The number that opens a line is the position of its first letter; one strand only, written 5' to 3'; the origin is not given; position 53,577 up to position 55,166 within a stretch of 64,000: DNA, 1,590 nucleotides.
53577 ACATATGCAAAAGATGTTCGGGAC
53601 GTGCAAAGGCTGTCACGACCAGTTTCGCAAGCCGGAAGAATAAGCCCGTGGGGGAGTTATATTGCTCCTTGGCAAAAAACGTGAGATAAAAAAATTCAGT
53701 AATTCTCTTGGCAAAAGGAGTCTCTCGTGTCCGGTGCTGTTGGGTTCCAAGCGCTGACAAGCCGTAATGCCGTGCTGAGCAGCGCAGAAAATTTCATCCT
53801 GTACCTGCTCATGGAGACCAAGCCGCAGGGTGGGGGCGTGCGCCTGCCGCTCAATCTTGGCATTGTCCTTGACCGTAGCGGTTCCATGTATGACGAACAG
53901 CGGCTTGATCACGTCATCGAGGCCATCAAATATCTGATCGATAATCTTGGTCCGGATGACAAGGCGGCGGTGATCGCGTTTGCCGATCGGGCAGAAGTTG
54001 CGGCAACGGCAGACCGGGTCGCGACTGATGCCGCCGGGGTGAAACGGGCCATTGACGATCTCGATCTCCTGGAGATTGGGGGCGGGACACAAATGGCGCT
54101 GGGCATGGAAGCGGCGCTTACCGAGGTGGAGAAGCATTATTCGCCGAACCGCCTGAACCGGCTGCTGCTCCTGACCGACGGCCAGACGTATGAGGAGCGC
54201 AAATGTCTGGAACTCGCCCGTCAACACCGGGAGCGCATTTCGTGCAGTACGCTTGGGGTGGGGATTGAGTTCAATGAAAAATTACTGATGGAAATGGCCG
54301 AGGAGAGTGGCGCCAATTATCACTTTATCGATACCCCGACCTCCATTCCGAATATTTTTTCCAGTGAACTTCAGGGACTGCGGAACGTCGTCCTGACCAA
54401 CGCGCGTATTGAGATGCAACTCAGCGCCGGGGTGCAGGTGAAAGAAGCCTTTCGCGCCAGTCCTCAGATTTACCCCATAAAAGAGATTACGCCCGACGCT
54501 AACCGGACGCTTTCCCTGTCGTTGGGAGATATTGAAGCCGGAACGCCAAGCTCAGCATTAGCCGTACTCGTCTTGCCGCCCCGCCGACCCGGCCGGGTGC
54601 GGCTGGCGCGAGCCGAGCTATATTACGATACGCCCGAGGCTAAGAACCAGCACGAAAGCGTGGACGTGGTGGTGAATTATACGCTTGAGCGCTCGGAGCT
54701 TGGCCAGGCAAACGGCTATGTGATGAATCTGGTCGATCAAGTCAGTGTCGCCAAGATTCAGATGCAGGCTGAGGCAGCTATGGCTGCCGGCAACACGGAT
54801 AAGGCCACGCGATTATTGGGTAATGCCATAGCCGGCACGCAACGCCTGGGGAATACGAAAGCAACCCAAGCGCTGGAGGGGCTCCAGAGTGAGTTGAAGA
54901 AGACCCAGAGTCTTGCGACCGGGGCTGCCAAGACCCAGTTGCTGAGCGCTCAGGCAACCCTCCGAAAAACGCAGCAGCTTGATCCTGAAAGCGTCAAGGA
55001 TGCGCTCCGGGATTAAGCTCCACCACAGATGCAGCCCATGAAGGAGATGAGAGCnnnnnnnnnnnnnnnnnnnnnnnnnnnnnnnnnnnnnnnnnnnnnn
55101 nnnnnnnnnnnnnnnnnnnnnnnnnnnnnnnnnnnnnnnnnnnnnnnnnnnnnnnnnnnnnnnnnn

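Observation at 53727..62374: Ser/Thr phospho-signalling cluster (TerY-P-triad-like): VWA, FHA x3, PP2C, kinase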

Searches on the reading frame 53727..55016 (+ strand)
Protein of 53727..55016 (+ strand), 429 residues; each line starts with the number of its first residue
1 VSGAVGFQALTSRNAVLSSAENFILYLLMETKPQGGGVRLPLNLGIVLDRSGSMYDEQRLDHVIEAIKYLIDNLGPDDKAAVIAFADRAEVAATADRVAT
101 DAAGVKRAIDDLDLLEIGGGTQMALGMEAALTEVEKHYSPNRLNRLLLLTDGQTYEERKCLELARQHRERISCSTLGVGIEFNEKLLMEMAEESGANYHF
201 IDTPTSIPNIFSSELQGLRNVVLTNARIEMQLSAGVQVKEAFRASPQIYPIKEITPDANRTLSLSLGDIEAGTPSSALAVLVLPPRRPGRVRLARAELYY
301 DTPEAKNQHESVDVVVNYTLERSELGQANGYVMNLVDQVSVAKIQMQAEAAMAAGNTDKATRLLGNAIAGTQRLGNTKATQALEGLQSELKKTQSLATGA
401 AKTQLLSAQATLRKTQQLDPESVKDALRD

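Call 3: search_protein_families(library=pfam, proteins=[window:53727-55016:+], max_evalue=0.01)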
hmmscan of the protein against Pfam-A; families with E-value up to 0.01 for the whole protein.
window:53727-55016:+ (429 aa): 4 families
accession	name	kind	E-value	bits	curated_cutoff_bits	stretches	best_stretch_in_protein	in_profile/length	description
PF00092.34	VWA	-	4.9e-18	66.4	23.8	1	43-211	1-172/174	von Willebrand factor type A domain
PF13519.12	VWA_2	-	1.5e-16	61.3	27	1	46-153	3-107/107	von Willebrand factor type A domain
PF13768.12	VWA_3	-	4e-12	46.9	27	1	44-200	3-155/155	von Willebrand factor type A domain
PF10138.15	vWA-TerF-like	-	0.0002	22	29.4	1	44-162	4-124/200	vWA found in TerF C terminus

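Call 5: search_protein_families(library=padloc, proteins=[window:53727-55016:+], max_evalue=0.01)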
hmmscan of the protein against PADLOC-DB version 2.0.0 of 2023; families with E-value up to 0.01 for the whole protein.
window:53727-55016:+ (429 aa): 0 families

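Call 6: search_protein_families(library=ncbifam, proteins=[window:53727-55016:+], max_evalue=0.01)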
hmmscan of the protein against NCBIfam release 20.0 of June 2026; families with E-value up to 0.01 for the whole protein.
window:53727-55016:+ (429 aa): 3 families
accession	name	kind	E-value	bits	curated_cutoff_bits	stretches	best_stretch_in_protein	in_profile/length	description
TIGR03788.1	marine_srt_targ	equivalog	1.7e-18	66.4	551.65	1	21-237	251-464/629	marine proteobacterial sortase target protein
TIGR00868.1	hCaCC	subfamily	2.3e-09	35.7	900.85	1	46-199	309-458/863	calcium-activated chloride channel protein 1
TIGR03436.1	acidobact_VWFA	subfamily_domain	0.00013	21.6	81.25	1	33-114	61-135/324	VWA domain-containing protein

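Call 24: find_homologous_proteins(query=window:53727-55013:+, max_evalue=0.00001)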
Query window:53727-55013:+ (429 aa): 776 proteins with E <= 0.00001 among 8000 candidates; the best 120 are listed.
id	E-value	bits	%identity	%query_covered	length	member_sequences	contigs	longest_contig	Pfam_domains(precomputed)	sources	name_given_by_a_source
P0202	2.4e-261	884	97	100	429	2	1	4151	PF13768.13,PF00092.35,PF13519.13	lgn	-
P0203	1.2e-258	875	96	100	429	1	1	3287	PF13768.13,PF00092.35,PF13519.13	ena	-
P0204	3.0e-258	874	96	100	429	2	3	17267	PF13768.13,PF00092.35,PF13519.13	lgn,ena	-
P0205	5.4e-258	873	95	100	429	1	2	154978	PF13768.13,PF00092.35,PF13519.13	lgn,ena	-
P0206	6.9e-258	873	95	100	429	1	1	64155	PF13768.13,PF00092.35,PF13519.13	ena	-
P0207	1.5e-257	872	95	100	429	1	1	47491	PF13768.13,PF00092.35,PF13519.13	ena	-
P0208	1.5e-257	872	95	100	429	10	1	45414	PF13768.13,PF00092.35,PF13519.13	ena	-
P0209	1.8e-257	872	95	100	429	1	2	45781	PF13768.13,PF00092.35,PF13519.13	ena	-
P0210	2.9e-257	871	95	100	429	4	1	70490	PF13768.13,PF00092.35,PF13519.13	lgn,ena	-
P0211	5.1e-257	870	95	100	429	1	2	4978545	PF13768.13,PF00092.35,PF13519.13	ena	-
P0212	5.3e-257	870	95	100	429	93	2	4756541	PF13768.13,PF00092.35,PF13519.13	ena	-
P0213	6.8e-257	870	94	100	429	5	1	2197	PF13768.13,PF00092.35,PF13519.13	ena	-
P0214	1.2e-256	869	95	100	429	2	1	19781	PF13768.13,PF00092.35,PF13519.13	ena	-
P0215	6.4e-256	866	95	100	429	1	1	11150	PF13768.13,PF00092.35,PF13519.13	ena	-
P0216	8.6e-255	863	94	100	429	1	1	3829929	PF13768.13,PF00092.35,PF13519.13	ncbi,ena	-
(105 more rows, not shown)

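Call 26: search_protein_families(library=padloc, proteins=[window:53727-55013:+], max_evalue=10)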
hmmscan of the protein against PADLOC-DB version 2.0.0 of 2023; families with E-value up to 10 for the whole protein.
window:53727-55013:+ (429 aa): 0 families

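Call 40: predict_structure(alignment_id=A3)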
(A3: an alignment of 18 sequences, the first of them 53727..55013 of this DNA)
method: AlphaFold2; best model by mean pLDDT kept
length: 429 residues; sequences in the alignment: 18
mean_pLDDT: 76.3   pTM: 0.68
mean pLDDT of the five models: 76.3, 74.8, 61.3, 60.0, 52.3
residues with pLDDT >= 90: 82; 70-90: 227; 50-70: 78; < 50: 42
segments of 3 or more residues with pLDDT < 50: 1-3, 52-55, 118-120, 395-403, 411-429
pLDDT, mean of each block of 10 residues (from residue 1): 72 91 93 75 83 56 80 85 70 81 82 55 79 87 82 66 82 75 66 76 72 62 86 94 77 85 84 85 94 95 84 95 86 85 77 74 82 68 70 50 49 46 39
secondary structure, 60 per line:
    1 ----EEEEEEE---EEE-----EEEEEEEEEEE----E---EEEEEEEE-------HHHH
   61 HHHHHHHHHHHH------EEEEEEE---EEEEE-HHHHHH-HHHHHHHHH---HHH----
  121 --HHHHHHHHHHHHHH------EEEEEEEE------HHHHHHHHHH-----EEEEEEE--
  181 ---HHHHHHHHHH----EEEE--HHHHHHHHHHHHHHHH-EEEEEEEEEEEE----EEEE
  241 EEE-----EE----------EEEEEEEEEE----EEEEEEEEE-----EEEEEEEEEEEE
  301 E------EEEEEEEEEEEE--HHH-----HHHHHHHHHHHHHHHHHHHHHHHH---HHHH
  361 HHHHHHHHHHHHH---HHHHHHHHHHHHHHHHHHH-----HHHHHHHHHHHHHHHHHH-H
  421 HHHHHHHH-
elements in order: E5-11 E15-17 E23-33 E42-49 H57-72 E79-85 E89-93 H95-100 H102-110 H123-136 E143-150 H157-166 E172-178 H184-193 E198-201 H204-219 E221-232 E237-243 E261-270 E275-283 E289-301 E308-319 H330-353 H357-373 H377-395 H401-418 H420-428

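Call 43: fold_search(model_id=the predicted structure, library=pdb)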
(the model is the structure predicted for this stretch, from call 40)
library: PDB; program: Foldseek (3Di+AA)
matches with E <= 10: 1223; with E <= 0.001: 345
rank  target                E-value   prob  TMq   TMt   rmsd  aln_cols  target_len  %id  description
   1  4fx5                  1.7e-23  1.00  0.73  0.74   3.7       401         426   19  von Willebrand factor type A from Catenulispora acidiphila (released 2012-07-18)
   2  8s05_A                1.2e-21  1.00  0.68  0.75   4.9       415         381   17  ArnAB complex an archaeal ortholog of the Sec23/24 core motif (released 2025-10-29)
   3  8s05_B                1.1e-20  1.00  0.69  0.77   4.9       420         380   17  ArnAB complex an archaeal ortholog of the Sec23/24 core motif (released 2025-10-29)
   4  5a8j                  1.1e-19  1.00  0.61  0.70   5.6       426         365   14  Crystal structure of the ArnB paralog VWA2 from Sulfolobus acidocaldarius (released 2016-06-22)
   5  6fpz_A                2.6e-12  1.00  0.46  0.34  11.7       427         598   14  Inter-alpha-inhibitor heavy chain 1, D298A (released 2019-02-27)
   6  6fpy_B                5.2e-12  1.00  0.49  0.37   7.3       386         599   13  Inter-alpha-inhibitor heavy chain 1, wild type (released 2019-02-27)
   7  4bzi_E                6.2e-12  1.00  0.49  0.32   8.9       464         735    8  The structure of the COPII coat assembled on membranes (released 2013-09-18)
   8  1m2v_B                6.2e-12  1.00  0.49  0.32   9.0       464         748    8  Crystal Structure of the yeast Sec23/24 heterodimer (released 2002-09-20)
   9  6fpy_A                6.9e-12  1.00  0.46  0.34  11.5       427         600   14  Inter-alpha-inhibitor heavy chain 1, wild type (released 2019-02-27)
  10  9e5c_4s               7.8e-12  1.00  0.39  0.24   7.6       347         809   12  Cryo-EM structure of 96 nm repeat of microtubule doublet from T. brucei flagellum (released 2025-03-12)
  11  1m2v_A                7.8e-12  1.00  0.46  0.31   9.4       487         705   11  Crystal Structure of the yeast Sec23/24 heterodimer (released 2002-09-20)
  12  2nut_B                8.2e-12  1.00  0.48  0.32   8.3       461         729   12  Crystal Structure of the human Sec23a/24a heterodimer, complexed with the SNARE protein Sec22b (released 2007-05-22)
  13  6m3y                  8.7e-12  1.00  0.33  0.19  11.3       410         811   11  Crystal structure of pilus adhesin, SpaC from Lactobacillus rhamnosus GG - open conformation (released 2020-07-29)
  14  6to1                  9.2e-12  1.00  0.26  0.20  20.2       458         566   11  Crystal structure of three N-terminal domains of the type V pili tip protein Mfa5 from Porphyromonas gingivalis (released 2020-12-02)
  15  6bxb_A                1.3e-11  1.00  0.35  0.33  10.1       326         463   13  Crystal structure of an extended b3 integrin P33 (released 2018-08-01)
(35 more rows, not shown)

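Call 51: search_solved_structures(query=A3, max_evalue=0.01, show_alignments=2)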
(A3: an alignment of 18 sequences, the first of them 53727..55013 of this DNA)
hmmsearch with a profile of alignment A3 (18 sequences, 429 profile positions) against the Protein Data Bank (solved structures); distinct sequences matched with E-value up to 0.01: 25.
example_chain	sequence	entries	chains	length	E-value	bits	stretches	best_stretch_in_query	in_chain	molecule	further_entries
4fx5_A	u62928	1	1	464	5.7e-14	55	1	47-388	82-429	von Willebrand factor type A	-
8s05_A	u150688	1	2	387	2.2e-10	43.1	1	2-390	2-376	Conserved protein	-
4cn8_A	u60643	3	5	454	1.3e-09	40.6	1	47-200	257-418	PROXIMAL THREAD MATRIX PROTEIN 1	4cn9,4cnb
5a8j_A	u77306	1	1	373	1.4e-07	34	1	46-213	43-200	VWA2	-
6pyo_A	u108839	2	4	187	9.1e-07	31.3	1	46-179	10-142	cDNA FLJ56608, highly similar to Homo sapiens chloride channel, calcium activated, family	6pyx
9c4f_I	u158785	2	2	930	1.4e-06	30.7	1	38-205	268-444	Inter-alpha-trypsin inhibitor heavy chain H4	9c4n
8zmn_A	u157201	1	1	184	6.6e-06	28.4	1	45-196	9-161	Anthrax toxin receptor 1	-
6cx1_E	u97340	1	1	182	7.5e-06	28.2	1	45-196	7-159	Anthrax toxin receptor 1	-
3n2n_F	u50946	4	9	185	7.6e-06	28.2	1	45-196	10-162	Anthrax toxin receptor 1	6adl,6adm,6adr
7n1o_A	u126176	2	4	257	4.1e-05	25.8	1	32-195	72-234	Transcription factor ETV6,Isoform 4 of Anthrax toxin receptor 2 | Transcription factor ETV6,Anthrax toxin receptor 2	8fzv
8ft6_A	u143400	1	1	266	4.5e-05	25.7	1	32-195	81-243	Transcription factor ETV6,Anthrax toxin receptor 2 chimera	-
8fzu_A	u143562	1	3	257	6.1e-05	25.2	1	33-195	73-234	Transcription factor ETV6,Anthrax toxin receptor 2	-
9ykb_A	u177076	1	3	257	6.6e-05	25.1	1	33-195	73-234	Transcription factor ETV6,Anthrax toxin receptor 2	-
8ft8_A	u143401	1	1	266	6.7e-05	25.1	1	33-195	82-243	Transcription factor ETV6,Anthrax toxin receptor 2 chimera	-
9doc_A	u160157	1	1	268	6.8e-05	25.1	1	33-195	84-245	Transcription factor ETV6,Capillary morphogenesis gene 2 protein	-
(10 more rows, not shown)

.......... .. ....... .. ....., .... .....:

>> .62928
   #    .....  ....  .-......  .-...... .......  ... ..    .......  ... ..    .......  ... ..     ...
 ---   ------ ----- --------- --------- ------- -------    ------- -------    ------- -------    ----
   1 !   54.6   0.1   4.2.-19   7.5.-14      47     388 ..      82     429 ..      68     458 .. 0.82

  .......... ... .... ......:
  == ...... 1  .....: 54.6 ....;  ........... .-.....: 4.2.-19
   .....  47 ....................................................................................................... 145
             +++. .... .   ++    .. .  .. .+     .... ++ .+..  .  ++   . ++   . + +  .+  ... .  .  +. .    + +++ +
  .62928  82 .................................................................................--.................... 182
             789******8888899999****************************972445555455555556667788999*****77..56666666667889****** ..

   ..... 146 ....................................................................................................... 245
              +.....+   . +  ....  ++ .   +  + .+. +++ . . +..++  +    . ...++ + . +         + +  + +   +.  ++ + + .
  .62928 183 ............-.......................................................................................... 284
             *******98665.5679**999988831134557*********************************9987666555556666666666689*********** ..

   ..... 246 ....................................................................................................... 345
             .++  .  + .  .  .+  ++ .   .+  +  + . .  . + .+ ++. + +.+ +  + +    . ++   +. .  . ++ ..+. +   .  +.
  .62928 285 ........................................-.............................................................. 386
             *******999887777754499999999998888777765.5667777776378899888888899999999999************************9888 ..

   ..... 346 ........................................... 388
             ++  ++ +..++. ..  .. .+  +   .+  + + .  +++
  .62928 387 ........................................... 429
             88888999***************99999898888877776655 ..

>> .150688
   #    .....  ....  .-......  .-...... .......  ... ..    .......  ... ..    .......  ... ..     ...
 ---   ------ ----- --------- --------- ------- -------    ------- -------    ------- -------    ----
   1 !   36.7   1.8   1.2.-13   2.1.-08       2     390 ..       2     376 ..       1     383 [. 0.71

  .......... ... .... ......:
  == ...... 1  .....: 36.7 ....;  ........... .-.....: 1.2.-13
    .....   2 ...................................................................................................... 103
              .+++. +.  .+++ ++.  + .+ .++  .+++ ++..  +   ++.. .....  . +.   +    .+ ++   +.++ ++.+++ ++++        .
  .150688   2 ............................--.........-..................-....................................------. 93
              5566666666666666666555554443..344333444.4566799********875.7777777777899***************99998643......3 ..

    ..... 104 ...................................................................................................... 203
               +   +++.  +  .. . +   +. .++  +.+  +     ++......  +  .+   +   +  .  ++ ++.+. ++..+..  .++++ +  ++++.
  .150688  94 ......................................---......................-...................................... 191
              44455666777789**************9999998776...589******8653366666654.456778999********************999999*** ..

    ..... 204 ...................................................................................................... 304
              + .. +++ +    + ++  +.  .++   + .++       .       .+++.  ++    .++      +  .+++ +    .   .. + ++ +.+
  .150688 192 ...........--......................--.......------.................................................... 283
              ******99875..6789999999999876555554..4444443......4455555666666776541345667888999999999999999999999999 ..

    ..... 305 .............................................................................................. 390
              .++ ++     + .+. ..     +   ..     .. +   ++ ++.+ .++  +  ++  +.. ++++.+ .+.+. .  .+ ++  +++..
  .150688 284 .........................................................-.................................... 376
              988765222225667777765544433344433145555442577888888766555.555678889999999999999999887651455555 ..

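Call 66: find_related_loci(query=A3, collection=viral_contigs, flank=5000)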
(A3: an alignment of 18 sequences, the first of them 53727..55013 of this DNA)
Query A3 (429 aa) in viral_contigs; peptide patterns used: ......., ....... (x = any residue, [..] = any of these).
52 stretches matched a pattern, but none encodes a relative of the query by tblastn (E <= 1e-3).
